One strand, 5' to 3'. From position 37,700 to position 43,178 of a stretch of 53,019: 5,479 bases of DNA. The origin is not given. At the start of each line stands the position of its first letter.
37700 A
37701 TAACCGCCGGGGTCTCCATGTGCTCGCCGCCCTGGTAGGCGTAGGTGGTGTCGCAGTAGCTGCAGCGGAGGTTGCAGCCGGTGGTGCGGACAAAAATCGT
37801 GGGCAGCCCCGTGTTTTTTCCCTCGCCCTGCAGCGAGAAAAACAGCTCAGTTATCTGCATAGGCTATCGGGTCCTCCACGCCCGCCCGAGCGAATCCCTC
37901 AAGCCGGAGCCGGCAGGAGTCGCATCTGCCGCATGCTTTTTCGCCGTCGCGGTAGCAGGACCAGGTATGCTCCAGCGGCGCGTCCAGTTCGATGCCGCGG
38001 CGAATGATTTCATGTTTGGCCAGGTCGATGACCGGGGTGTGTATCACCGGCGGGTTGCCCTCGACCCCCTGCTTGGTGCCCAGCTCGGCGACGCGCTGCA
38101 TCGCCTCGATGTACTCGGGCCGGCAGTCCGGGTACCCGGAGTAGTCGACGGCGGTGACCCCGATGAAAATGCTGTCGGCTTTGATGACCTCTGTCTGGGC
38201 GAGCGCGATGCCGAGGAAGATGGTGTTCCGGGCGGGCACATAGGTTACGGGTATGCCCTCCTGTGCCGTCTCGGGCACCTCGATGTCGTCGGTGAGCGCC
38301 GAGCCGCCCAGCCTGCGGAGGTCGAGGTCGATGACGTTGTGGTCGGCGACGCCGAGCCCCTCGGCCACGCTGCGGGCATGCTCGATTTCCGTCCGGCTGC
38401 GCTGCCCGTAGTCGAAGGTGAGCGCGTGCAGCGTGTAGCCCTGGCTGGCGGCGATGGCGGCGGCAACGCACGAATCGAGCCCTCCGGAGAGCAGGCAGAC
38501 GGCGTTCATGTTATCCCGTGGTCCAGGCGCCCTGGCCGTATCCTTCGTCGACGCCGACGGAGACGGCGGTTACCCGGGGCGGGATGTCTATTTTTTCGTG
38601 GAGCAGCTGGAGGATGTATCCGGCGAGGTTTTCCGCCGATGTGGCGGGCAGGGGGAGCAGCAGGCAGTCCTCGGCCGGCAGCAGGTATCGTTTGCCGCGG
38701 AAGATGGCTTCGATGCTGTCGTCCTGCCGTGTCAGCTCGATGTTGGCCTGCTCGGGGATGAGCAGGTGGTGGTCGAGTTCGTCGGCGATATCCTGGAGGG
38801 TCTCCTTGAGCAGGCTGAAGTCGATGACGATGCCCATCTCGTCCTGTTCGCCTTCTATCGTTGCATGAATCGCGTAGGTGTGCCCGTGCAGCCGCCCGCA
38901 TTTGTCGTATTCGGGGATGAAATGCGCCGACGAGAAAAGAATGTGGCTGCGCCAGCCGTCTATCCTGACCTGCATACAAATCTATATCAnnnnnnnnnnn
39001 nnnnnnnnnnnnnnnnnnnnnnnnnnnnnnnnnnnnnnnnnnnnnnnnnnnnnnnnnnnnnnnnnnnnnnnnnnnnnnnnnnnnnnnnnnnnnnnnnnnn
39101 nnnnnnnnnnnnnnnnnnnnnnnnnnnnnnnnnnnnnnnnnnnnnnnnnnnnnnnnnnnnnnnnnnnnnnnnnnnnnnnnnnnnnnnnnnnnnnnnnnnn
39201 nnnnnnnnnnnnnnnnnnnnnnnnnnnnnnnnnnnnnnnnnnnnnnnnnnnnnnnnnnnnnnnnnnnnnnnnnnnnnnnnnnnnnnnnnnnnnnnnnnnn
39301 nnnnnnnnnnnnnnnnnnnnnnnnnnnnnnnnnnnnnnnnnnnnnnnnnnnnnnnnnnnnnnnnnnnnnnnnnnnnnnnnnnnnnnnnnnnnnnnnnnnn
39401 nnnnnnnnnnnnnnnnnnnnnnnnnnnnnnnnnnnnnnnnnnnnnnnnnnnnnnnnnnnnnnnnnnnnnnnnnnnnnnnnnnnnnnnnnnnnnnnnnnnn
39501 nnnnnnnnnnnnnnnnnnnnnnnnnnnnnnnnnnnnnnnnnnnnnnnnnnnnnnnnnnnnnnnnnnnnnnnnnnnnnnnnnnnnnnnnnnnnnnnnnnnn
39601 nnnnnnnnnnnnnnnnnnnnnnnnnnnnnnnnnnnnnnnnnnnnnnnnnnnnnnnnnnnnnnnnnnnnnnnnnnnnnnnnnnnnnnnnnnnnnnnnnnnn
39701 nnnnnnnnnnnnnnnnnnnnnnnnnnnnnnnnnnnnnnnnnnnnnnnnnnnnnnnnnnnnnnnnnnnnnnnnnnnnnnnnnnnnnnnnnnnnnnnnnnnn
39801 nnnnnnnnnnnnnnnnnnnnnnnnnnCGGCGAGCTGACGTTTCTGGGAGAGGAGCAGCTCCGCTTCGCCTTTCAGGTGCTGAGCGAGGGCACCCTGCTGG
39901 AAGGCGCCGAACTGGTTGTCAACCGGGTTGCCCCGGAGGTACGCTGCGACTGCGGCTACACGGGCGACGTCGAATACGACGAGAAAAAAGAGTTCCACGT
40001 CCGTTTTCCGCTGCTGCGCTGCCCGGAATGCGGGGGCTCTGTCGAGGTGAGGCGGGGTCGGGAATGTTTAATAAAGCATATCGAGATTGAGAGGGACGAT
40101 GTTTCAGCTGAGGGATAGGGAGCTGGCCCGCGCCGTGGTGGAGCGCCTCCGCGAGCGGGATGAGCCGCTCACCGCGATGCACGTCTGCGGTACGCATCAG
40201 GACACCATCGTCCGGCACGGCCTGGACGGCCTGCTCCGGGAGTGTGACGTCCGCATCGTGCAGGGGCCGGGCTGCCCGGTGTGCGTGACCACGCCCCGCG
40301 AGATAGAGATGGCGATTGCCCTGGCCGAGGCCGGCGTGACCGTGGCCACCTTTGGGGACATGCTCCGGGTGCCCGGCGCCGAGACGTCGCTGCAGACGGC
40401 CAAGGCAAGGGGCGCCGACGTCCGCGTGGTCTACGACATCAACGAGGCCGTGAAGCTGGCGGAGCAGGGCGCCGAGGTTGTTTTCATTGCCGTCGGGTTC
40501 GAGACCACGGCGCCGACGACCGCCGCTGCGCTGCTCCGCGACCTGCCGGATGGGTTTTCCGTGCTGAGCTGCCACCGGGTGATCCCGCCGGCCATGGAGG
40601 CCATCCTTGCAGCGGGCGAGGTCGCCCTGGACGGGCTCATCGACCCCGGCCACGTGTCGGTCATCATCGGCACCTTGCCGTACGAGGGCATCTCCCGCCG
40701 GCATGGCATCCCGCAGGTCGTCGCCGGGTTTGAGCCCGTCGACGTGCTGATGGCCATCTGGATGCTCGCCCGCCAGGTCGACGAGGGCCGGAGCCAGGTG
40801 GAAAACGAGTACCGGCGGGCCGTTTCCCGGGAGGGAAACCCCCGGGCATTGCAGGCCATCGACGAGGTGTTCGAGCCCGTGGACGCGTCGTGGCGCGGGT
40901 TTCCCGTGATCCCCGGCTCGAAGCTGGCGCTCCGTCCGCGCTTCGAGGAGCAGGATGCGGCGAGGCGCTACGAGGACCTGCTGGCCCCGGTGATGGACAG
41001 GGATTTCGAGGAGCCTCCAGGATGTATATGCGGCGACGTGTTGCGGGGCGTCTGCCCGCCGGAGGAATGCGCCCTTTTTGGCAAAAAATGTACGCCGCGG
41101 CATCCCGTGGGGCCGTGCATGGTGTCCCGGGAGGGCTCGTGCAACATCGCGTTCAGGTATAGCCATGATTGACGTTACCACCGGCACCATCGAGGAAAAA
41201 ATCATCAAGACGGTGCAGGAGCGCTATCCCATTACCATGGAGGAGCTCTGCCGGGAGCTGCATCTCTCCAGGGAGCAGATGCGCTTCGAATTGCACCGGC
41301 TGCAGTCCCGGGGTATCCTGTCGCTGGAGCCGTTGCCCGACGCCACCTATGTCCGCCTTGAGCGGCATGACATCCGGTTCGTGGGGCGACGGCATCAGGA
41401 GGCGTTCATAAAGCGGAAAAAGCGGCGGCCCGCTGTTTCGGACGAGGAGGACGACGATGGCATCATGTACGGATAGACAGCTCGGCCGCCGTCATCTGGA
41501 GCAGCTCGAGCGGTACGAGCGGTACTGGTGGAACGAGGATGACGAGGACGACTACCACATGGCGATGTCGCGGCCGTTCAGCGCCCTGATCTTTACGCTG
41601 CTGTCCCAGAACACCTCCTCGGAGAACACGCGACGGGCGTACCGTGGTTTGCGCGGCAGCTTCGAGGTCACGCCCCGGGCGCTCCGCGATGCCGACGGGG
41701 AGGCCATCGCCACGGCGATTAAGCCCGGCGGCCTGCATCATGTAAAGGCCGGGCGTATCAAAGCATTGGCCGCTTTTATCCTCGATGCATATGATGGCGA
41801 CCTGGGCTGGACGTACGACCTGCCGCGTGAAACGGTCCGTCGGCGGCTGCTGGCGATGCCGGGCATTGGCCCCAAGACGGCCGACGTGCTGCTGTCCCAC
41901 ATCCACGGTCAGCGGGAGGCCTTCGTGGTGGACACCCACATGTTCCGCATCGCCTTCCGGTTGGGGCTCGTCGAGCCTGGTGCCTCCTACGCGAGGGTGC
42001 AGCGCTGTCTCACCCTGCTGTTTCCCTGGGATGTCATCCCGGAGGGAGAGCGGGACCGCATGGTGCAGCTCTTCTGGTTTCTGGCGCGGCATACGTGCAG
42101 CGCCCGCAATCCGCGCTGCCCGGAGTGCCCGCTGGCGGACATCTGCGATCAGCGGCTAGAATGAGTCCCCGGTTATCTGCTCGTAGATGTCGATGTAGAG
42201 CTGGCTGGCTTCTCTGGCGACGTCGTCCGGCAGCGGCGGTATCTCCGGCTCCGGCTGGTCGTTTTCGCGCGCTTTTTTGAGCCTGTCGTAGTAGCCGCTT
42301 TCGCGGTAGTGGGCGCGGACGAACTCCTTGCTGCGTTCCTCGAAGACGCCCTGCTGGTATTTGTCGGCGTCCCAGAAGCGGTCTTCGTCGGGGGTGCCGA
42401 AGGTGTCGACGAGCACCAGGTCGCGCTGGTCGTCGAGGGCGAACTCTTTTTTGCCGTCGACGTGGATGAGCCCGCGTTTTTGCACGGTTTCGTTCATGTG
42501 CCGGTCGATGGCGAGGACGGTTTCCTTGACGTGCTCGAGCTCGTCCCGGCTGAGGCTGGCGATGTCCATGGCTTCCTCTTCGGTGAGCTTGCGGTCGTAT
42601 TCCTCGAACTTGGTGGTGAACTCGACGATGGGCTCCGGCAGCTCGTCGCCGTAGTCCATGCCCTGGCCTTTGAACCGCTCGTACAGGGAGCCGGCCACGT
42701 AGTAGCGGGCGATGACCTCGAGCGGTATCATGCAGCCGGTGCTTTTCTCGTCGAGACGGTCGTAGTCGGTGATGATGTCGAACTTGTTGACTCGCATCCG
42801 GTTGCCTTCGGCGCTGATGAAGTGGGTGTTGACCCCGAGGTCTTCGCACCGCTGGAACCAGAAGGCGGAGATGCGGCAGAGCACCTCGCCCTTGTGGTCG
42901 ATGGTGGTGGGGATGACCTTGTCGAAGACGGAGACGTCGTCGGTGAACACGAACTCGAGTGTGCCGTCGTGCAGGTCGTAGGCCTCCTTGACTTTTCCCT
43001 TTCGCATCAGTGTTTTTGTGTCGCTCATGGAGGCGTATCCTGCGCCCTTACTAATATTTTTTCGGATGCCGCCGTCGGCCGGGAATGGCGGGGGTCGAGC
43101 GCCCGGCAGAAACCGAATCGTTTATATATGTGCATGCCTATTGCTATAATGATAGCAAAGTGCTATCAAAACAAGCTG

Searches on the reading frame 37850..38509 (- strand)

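Call 66: search_protein_families(library=pfam, proteins=[window:37850-38509:-], max_evalue=0.0001)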
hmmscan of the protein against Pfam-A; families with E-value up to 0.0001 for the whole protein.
window:37850-38509:- (220 aa): 3 families
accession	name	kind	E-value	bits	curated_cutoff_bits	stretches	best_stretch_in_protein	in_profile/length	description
PF06508.19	QueC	-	1e-72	244.5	22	1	3-209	2-209/210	Queuosine biosynthesis protein QueC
PF00733.27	Asn_synthase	-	2.6e-09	37.6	21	1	5-59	22-77/354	Asparagine synthase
PF02568.20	ThiI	-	2.7e-06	27.6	20.5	1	3-52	6-56/197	Thiamine biosynthesis protein (ThiI)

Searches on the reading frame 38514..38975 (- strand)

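Call 66: search_protein_families(library=pfam, proteins=[window:38514-38975:-], max_evalue=0.0001)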
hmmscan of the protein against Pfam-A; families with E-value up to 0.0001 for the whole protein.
window:38514-38975:- (154 aa): 1 family
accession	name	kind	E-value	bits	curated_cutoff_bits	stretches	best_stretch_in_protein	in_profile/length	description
PF01242.24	PTPS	-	2.6e-23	82.7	22.4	1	13-149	7-115/121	6-pyruvoyl tetrahydropterin synthase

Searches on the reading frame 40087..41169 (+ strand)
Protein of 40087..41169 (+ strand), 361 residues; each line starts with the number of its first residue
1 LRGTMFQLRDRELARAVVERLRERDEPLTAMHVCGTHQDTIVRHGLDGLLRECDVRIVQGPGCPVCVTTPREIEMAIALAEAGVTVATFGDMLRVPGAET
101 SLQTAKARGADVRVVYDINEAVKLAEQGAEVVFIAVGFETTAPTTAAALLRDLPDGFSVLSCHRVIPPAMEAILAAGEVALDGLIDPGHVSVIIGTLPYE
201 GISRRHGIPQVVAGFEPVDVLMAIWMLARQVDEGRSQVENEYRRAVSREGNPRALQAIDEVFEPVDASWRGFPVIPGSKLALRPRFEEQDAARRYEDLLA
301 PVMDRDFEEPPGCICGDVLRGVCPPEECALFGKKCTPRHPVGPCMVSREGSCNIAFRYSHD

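Call 66: search_protein_families(library=pfam, proteins=[window:40087-41169:+], max_evalue=0.0001)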
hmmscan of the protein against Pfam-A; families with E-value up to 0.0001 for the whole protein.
window:40087-41169:+ (361 aa): 1 family
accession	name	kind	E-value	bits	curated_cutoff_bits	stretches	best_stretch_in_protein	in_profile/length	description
PF01924.21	HypD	-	5.4e-134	447.2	25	1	16-358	5-350/351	Hydrogenase formation hypA family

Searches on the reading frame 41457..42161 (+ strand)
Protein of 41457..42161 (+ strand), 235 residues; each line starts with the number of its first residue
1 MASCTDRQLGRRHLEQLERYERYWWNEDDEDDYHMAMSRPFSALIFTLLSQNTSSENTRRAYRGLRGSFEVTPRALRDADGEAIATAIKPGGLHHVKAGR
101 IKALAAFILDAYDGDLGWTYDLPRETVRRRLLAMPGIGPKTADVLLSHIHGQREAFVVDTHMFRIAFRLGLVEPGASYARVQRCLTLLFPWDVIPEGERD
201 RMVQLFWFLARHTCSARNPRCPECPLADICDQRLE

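Call 66: search_protein_families(library=pfam, proteins=[window:41457-42161:+], max_evalue=0.0001)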
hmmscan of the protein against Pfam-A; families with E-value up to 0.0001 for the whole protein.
window:41457-42161:+ (235 aa): 2 families
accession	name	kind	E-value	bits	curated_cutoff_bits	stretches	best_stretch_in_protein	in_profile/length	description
PF00730.31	HhH-GPD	-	4.9e-15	56.2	26.2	1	47-185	3-102/108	HhH-GPD superfamily base excision DNA repair protein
PF10576.14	EndIII_4Fe-2S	-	2e-05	25.2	20.5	1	214-230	1-17/17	Iron-sulfur binding domain of endonuclease III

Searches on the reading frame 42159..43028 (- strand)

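Call 66: search_protein_families(library=pfam, proteins=[window:42159-43028:-], max_evalue=0.0001)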
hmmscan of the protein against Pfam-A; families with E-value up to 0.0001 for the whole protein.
window:42159-43028:- (290 aa): 1 family
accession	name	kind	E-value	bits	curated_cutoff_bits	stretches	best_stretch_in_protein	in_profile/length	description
PF01259.24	SAICAR_synt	-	1e-53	183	20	1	8-247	2-227/233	SAICAR synthetase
